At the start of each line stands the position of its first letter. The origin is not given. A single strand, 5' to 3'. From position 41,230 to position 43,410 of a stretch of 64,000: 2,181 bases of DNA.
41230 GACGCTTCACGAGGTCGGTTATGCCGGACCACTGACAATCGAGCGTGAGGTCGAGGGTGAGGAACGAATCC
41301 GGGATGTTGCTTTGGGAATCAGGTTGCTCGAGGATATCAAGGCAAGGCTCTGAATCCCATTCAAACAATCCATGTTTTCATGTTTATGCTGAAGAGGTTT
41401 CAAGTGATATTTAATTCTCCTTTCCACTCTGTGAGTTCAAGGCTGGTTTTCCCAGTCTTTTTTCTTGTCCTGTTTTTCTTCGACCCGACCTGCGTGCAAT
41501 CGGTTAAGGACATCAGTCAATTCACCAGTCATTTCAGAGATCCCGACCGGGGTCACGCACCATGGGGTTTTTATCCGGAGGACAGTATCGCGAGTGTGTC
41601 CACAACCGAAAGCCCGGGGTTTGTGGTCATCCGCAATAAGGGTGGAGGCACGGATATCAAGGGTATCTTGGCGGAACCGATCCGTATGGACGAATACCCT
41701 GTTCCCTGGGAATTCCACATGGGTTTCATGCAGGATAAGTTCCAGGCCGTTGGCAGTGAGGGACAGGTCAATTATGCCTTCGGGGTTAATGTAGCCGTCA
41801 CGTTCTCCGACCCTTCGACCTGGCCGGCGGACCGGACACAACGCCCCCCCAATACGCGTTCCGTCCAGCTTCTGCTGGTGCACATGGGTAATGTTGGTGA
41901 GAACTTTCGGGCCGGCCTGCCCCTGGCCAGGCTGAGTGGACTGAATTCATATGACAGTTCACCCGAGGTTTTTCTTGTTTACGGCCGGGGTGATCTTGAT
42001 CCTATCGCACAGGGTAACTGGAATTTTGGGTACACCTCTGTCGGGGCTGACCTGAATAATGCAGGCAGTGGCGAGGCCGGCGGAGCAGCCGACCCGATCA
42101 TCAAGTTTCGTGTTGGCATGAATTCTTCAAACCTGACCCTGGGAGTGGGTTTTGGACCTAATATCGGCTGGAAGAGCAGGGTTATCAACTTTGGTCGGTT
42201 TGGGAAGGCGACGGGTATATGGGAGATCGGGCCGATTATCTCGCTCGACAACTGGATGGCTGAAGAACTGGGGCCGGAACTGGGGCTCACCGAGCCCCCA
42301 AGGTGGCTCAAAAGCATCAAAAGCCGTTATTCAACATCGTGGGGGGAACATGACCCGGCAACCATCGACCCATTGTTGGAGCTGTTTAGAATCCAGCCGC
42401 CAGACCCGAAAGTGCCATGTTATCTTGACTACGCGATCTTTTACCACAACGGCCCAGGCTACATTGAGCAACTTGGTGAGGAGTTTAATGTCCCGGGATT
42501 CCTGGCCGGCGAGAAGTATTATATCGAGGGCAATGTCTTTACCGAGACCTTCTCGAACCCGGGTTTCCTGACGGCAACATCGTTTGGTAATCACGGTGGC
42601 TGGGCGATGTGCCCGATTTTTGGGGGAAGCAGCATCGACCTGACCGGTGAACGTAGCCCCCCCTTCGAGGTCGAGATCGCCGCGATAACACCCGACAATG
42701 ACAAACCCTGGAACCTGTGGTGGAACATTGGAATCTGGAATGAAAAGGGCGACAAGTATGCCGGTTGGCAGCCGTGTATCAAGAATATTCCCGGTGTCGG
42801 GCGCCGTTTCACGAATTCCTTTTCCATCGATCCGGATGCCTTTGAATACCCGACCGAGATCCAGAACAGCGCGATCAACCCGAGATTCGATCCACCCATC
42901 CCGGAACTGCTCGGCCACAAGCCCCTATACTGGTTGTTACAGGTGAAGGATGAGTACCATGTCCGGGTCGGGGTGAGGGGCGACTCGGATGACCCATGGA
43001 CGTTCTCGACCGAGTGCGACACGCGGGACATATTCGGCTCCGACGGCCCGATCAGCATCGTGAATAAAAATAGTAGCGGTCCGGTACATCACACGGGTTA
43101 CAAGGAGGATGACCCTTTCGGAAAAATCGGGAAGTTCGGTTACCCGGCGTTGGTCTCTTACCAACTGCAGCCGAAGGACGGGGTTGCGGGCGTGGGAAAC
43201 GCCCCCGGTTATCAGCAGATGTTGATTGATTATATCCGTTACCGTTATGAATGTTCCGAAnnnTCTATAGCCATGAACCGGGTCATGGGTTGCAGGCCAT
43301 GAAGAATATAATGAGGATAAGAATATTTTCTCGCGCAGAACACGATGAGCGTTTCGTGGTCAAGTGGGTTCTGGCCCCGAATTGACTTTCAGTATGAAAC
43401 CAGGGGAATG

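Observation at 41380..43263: Family A copy 1: large secreted protein with no recognisable domain, duplicated in the island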

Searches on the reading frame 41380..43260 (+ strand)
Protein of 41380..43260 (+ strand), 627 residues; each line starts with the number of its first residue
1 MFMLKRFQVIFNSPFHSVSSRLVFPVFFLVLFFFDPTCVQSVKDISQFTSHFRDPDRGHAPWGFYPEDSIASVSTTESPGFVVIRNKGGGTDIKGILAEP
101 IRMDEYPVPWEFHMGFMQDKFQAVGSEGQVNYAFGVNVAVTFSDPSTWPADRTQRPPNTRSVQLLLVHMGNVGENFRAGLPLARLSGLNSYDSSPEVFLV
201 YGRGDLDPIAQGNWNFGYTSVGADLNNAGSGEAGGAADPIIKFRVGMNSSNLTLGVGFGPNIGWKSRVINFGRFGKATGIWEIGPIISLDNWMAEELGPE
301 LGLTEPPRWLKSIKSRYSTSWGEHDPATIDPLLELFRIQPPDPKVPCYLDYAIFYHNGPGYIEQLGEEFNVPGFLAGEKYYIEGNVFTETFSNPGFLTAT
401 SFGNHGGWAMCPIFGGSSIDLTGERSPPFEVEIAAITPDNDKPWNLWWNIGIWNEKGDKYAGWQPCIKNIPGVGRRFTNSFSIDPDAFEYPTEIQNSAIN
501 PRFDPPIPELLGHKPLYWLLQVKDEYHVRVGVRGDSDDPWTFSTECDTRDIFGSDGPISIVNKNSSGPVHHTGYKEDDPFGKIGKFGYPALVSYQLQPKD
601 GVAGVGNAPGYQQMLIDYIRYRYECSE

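Call 5: search_protein_families(library=pfam, proteins=[window:41380-43260:+], max_evalue=0.01)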
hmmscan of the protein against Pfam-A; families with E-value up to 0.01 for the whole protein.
window:41380-43260:+ (627 aa): 0 families

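Call 6: search_protein_families(library=ncbifam, proteins=[window:41380-43260:+], max_evalue=0.1)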
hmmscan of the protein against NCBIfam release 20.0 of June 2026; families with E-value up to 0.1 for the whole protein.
window:41380-43260:+ (627 aa): 0 families

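Call 7: search_solved_structures(query=window:41380-43260:+, max_evalue=10)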
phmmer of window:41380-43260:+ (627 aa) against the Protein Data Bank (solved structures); distinct sequences matched with E-value up to 10: 0.

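Call 8: find_homologous_proteins(query=window:41380-43260:+)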
Query window:41380-43260:+ (627 aa): 171 proteins with E <= 0.001 among 8000 candidates; the best 120 are listed.
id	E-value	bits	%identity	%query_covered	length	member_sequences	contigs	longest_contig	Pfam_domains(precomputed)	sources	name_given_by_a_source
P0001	0.0e+0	1500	100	100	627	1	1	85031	-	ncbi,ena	-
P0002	8.6e-273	925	66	94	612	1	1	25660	-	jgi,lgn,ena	-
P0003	1.2e-233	795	56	97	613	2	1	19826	-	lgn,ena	-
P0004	2.6e-185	636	50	98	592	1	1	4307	-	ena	-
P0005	8.4e-180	618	48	93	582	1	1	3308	-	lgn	-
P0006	3.2e-179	616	49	94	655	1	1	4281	-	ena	-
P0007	2.0e-178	613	49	93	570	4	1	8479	-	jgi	-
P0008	3.2e-178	612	48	98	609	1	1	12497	-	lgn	-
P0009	5.4e-178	612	49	94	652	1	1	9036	-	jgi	jgi:hypothetical protein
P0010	1.6e-177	610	49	96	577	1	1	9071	-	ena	-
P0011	1.1e-176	607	47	94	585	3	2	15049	-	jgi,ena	-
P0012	3.8e-176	606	47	94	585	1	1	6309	-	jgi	jgi:hypothetical protein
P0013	8.1e-175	601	48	98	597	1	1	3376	-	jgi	jgi:hypothetical protein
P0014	2.9e-174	599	49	94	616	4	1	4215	-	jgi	-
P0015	3.1e-173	596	48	93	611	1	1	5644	-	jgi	jgi:hypothetical protein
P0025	4.7e-169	582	49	93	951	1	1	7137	PF24684.2,PF01436.28,PF25021.2,PF08450.19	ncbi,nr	ncbi:MAG: hypothetical protein HY290_26945 [Planctomycetia bacterium]|nr:hypothetical protein [Planc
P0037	9.5e-166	571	45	97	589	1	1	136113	-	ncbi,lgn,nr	ncbi:MAG: hypothetical protein HYX69_07875 [Planctomycetia bacterium]|nr:hypothetical protein [Planc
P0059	6.5e-159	549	45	94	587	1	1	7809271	-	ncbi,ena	-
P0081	5.9e-134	466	41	94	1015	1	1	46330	-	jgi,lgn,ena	-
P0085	3.0e-127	444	41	96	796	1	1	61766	-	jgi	jgi:hypothetical protein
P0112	9.1e-111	389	38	94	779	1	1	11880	-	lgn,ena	-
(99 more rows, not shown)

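Call 11: search_solved_structures(query=A1, max_evalue=10, show_alignments=2)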
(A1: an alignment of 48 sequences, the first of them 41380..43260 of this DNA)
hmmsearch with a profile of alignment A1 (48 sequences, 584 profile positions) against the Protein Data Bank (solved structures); distinct sequences matched with E-value up to 10: 0.

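Call 16: find_encoding_contigs(protein=P0037, flank=10000, max_places=2)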
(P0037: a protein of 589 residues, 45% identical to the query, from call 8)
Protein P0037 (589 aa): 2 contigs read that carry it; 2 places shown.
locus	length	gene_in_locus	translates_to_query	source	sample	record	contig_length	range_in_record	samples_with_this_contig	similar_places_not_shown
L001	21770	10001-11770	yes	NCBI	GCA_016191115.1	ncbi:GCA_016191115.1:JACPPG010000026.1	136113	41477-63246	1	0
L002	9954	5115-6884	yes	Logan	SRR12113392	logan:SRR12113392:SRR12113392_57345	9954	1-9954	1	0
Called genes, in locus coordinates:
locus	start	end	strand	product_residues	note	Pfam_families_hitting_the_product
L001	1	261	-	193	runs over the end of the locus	-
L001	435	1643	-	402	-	PF02515:CoA_transf_3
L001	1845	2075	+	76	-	-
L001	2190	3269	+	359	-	PF13685:Fe-ADH_2, PF00465:Fe-ADH (weak), PF01761:DHQ_synthase, PF24621:DHQS_C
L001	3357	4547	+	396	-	PF14520:HHH_5, PF02481:DNA_processg_A, PF17782:WHD_DprA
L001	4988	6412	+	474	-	PF07394:DUF1501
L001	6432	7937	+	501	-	PF07394:DUF1501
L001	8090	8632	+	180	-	-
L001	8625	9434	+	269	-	PF01966:HD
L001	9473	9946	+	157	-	-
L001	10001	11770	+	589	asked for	-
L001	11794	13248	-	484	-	PF07394:DUF1501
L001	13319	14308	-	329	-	PF13249:SQHop_cyclase_N, PF13243:SQHop_cyclase_C (weak)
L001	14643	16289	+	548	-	PF00474:SSF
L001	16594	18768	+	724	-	PF07583:PSCyt2, PF07587:PSD1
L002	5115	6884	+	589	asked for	-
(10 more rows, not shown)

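Call 17: find_encoding_contigs(protein=P0059, flank=10000, max_places=2)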
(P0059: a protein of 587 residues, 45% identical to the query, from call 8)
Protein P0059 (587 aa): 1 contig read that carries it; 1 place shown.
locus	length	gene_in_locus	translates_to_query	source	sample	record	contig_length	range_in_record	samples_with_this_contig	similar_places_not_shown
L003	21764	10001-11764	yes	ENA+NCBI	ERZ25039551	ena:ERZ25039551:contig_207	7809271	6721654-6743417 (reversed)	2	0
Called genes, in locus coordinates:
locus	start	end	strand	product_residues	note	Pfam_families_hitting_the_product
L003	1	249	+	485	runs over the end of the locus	PF24814:WD40_Prp19, PF23381:Beta-prop_IFT122_1st, PF23409:Beta-prop_EML, PF25172:Beta-prop_WDR3_2nd, PF25174:Beta-prop_THOC3, PF23389:Beta-prop_WDR19_1st, PF23393:Beta-prop_WDR90_POC16_2nd, PF25168:Beta-prop_WDR36-Utp21_2nd, +43 more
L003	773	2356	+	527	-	PF00884:Sulfatase, PF16347:SGSH_C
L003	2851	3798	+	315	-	PF00903:Glyoxalase (weak), PF13669:Glyoxalase_4 (faint), PF22677:Ble-like_N (faint), PF00903:Glyoxalase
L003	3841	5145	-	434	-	PF01266:DAO (weak), PF01494:FAD_binding_3, PF07992:Pyr_redox_2 (faint), PF13450:NAD_binding_8 (faint)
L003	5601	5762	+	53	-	-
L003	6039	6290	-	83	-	-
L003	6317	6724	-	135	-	-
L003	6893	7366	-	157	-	-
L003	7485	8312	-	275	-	PF00884:Sulfatase, PF01663:Phosphodiest (faint)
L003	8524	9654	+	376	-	PF20067:SSL_N, PF08450:SGL, PF03088:Str_synth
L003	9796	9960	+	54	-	-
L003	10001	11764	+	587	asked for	-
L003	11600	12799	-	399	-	-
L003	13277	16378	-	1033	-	PF00353:HemolysinCabind, PF02368:Big_2 (weak), PF00404:Dockerin_1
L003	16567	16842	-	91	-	-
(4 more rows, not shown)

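Call 23: search_protein_families(library=pfam, proteins=[P0025, P0081, P0085, P0112, P0006, P0009], max_evalue=0.01)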
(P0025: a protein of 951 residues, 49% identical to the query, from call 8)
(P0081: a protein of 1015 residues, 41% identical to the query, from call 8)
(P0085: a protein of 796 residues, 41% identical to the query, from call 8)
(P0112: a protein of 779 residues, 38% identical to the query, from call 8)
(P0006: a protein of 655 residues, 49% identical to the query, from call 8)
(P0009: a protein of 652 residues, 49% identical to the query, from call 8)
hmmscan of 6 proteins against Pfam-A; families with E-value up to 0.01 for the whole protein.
P0025 (951 aa): 4 families
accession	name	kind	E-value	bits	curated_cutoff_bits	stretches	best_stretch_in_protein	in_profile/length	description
PF25021.1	TEN_NHL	-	7.6e-24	84.8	27.1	3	847-901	127-178/357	Teneurin NHL domain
PF01436.27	NHL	-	2.5e-21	75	20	2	920-945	1-26/28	NHL repeat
PF08450.18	SGL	-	1e-05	25.7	26.3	0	656-841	60-220/246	SMP-30/Gluconolactonase/LRE-like region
PF24684.1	Vgb_lyase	-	2.3e-05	23.8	50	0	636-666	98-127/290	Virginiamycin B lyase family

P0081 (1015 aa): 0 families

P0085 (796 aa): 0 families

P0112 (779 aa): 0 families

P0006 (655 aa): 0 families

P0009 (652 aa): 0 families

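Call 24: predict_structure(alignment_id=A1)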
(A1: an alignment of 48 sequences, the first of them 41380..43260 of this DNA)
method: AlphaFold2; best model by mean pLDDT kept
length: 627 residues; sequences in the alignment: 48
mean_pLDDT: 88.5   pTM: 0.86
mean pLDDT of the five models: 88.5, 87.4, 85.9, 85.5, 85.2
residues with pLDDT >= 90: 426; 70-90: 130; 50-70: 51; < 50: 20
segments of 3 or more residues with pLDDT < 50: 1-5, 7-9, 11-13, 15-19, 36-38
pLDDT, mean of each block of 10 residues (from residue 1): 46 47 59 54 92 90 96 94 92 96 96 93 80 97 97 95 97 79 92 92 97 95 74 92 96 95 93 96 97 95 92 94 95 91 94 92 93 85 91 92 88 91 92 95 93 95 94 91 82 74 93 97 97 95 97 83 77 84 95 83 60 94 88
secondary structure, 60 per line:
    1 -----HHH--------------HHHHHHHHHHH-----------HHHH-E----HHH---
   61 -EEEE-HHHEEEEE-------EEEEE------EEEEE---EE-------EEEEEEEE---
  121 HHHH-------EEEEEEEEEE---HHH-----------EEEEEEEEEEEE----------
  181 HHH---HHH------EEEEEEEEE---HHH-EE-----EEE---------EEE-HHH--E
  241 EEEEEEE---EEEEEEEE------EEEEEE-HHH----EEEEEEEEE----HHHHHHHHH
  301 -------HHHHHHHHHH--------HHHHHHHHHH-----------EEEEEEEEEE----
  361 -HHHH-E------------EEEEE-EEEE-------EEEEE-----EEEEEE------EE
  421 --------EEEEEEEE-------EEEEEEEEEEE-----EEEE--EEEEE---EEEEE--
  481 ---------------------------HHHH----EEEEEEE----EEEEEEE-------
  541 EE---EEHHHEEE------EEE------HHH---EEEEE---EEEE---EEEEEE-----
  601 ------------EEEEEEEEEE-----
elements in order: H23-33 H45-48 E62-65 E70-74 E82-86 E93-97 E110-117 H121-124 E132-141 E159-170 E196-204 E219-221 E231-233 E240-247 E251-258 E265-270 E279-287 H292-300 H308-317 H326-335 E347-356 H362-365 E380-384 E386-389 E397-401 E407-412 E429-436 E444-454 E460-463 E466-470 E474-478 H508-511 E516-522 E527-533 E551-553 E560-562 E575-579 E583-586 E590-595 E613-622

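Call 31: fold_search(model_id=the predicted structure, library=pdb)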
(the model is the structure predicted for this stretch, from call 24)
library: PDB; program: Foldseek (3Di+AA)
matches with E <= 10: 1104; with E <= 0.001: 57
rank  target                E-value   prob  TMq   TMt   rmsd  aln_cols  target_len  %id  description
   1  5ik7_A                2.1e-07  0.99  0.15  0.21  21.1       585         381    9  Laminin A2LG45 I-form, Apo. (released 2016-08-10)
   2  5ik8_B                4.0e-07  1.00  0.15  0.22  21.5       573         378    8  Laminin A2LG45 I-form, G6/7 bound. (released 2016-08-10)
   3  1yrz_A                8.3e-07  1.00  0.20  0.23  20.0       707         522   10  Crystal structure of xylan beta-1,4-xylosidase from Bacillus Halodurans C-125 (released 2005-02-22)
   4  5zu5                  9.0e-06  0.99  0.22  0.27  30.0       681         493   11  Crystal structure of a full length alginate lyase with CBM domain (released 2018-06-27)
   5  4wzf_B                1.4e-05  1.00  0.24  0.52   6.8       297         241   16  Crystal structural basis for Rv0315, an immunostimulatory antigen and pseudo beta-1, 3-glucanase of Mycobacterium tube (released 2015-12-09)
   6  5dxd_A                1.8e-05  1.00  0.20  0.44   7.3       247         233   15  Crystal structure of Putative beta-glucanase (Rv0315 ortholog) from Mycobacterium abscessus (released 2015-11-04)
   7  4wzf_A                2.2e-05  1.00  0.23  0.51   6.9       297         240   16  Crystal structural basis for Rv0315, an immunostimulatory antigen and pseudo beta-1, 3-glucanase of Mycobacterium tube (released 2015-12-09)
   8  6xof                  2.3e-05  1.00  0.20  0.40   9.2       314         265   12  Crystal structure of SCLam, a non-specific endo-beta-1,3(4)-glucanase from family GH16 (released 2021-02-10)
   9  2exk_A                2.5e-05  0.97  0.20  0.24  23.1       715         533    9  Structure of the family43 beta-Xylosidase E187G from geobacillus stearothermophilus in complex with xylobiose (released 2006-04-04)
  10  2duq_A                2.6e-05  1.00  0.20  0.44   9.0       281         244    8  Crystal structure of VIP36 exoplasmic/lumenal domain, Ca2+/Man-bound form (released 2007-07-24)
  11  4pq9_A                2.9e-05  1.00  0.20  0.44  10.9       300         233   15  Crystal Structure of a Beta-1,3-glucanase from Mycobacterium marinum (released 2014-03-12)
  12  7w12_A                3.1e-05  0.94  0.19  0.23  29.7       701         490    9  Complex structure of alginate lyase AlyB-OU02 with G9 (released 2022-11-16)
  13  8va4                  3.4e-05  1.00  0.18  0.40   9.7       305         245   11  Crystal structure of CapGH16_3 enzyme retrieved from capybara gut metagenome (released 2024-10-23)
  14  2dur_B                4.0e-05  1.00  0.19  0.42   8.9       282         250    8  Crystal structure of VIP36 exoplasmic/lumenal domain, Ca2+/Man2-bound form (released 2007-07-24)
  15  2e6v_E                4.7e-05  1.00  0.19  0.45   9.3       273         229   10  Crystal structure of VIP36 exoplasmic/lumenal domain, Ca2+/Man3GlcNAc-bound form (released 2007-07-24)
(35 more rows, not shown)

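Call 34: find_encoding_contigs(protein=P0002, flank=10000, max_places=1)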
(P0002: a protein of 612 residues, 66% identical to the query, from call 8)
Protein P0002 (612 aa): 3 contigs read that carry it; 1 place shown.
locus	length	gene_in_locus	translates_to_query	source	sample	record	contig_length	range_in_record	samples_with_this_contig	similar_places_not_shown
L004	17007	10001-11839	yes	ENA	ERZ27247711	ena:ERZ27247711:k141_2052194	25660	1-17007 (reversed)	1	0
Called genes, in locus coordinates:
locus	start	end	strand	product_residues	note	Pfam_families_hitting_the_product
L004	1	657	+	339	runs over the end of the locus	PF01408:GFO_IDH_MocA, PF02894:GFO_IDH_MocA_C, PF22725:GFO_IDH_MocA_C3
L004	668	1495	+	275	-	PF01261:AP_endonuc_2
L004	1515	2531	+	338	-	PF00389:2-Hacid_dh, PF02826:2-Hacid_dh_C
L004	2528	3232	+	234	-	-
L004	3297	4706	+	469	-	PF00083:Sugar_tr, PF07690:MFS_1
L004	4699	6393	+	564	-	PF00149:Metallophos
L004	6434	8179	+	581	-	PF00149:Metallophos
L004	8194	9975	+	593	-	-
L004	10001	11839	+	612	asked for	-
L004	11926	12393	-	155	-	-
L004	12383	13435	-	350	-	-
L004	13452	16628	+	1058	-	PF01564:Spermine_synth, PF07719:TPR_2 (faint), PF13181:TPR_8 (faint), PF13414:TPR_11 (faint), PF13424:TPR_12 (faint), PF13428:TPR_14 (faint), PF13432:TPR_16 (weak), PF00515:TPR_1 (weak), +6 more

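Call 35: find_encoding_contigs(protein=P0003, flank=10000, max_places=1)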
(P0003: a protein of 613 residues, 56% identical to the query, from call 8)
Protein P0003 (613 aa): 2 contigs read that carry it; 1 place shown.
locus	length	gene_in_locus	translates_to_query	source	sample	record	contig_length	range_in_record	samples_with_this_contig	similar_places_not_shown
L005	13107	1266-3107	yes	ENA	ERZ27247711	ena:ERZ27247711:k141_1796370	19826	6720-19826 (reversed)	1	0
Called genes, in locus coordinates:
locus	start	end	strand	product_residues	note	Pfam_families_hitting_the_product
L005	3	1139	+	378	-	?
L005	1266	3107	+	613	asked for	-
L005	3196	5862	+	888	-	-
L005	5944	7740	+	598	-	-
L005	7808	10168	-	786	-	PF13204:Apiosidase (weak)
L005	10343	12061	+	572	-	-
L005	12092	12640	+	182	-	-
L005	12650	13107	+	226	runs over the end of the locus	-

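Call 36: search_protein_families(library=pfam, alignment_id=A1, max_evalue=10)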
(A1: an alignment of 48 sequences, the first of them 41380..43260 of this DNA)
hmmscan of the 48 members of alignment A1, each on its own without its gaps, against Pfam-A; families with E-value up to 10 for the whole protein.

A. member 1, window:41380-43260:+ (627 aa): 0 families

B. families by the number of members that match (of 48 scanned): 0 families

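Call 41: search_protein_representatives(alignment_id=A1)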
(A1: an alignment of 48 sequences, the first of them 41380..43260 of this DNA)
Query: 48 sequences, 584 profile positions. Proteins with E-value up to 0.001 (for the whole library): 230; up to 1e-10: 186; up to 1e-30: 102. The best 150 are listed.
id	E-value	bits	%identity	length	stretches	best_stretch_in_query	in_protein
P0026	4.8e-284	959.8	-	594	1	10-583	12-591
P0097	5.1e-241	817.7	-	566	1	6-584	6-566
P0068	7.7e-224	761.0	-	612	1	19-584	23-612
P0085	1.7e-216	736.7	-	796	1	21-583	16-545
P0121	3.7e-209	712.5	-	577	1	21-583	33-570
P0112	2.2e-189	647.2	-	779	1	28-584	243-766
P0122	2.8e-177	607.2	-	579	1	27-583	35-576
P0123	1.2e-168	578.7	-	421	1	22-390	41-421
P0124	9.1e-164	562.6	-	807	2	142-583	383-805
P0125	3.2e-162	557.5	-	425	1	168-582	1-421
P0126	2.9e-159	547.7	-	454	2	8-297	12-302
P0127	7.7e-150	516.6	-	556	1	11-584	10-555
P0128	2.7e-136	471.9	-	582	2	31-289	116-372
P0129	3.1e-128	445.3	-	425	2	13-391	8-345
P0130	2.0e-125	436.0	-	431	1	51-351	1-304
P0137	2.2e-93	330.2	-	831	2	31-288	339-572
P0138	1.1e-91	324.6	-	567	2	12-287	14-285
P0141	5.4e-86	305.8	-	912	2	26-287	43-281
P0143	6.1e-81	289.1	-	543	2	12-297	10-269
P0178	4.2e-46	174.1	-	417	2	24-147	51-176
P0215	6.1e-31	124.0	-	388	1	27-218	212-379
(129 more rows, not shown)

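Call 42: search_protein_families(library=pfam, proteins=[P0124, P0137, P0141, P0128, P0138, P0143, P0215, P0178], max_evalue=0.01)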
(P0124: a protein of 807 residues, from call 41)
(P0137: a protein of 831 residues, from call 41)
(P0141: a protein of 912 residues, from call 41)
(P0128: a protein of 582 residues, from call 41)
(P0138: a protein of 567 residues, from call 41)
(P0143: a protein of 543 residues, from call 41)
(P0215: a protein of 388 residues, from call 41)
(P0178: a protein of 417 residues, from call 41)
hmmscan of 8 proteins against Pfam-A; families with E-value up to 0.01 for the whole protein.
P0124 (807 aa): 0 families

P0137 (831 aa): 0 families

P0141 (912 aa): 0 families

P0128 (582 aa): 0 families

P0138 (567 aa): 0 families

P0143 (543 aa): 0 families

P0215 (388 aa): 0 families

P0178 (417 aa): 0 families
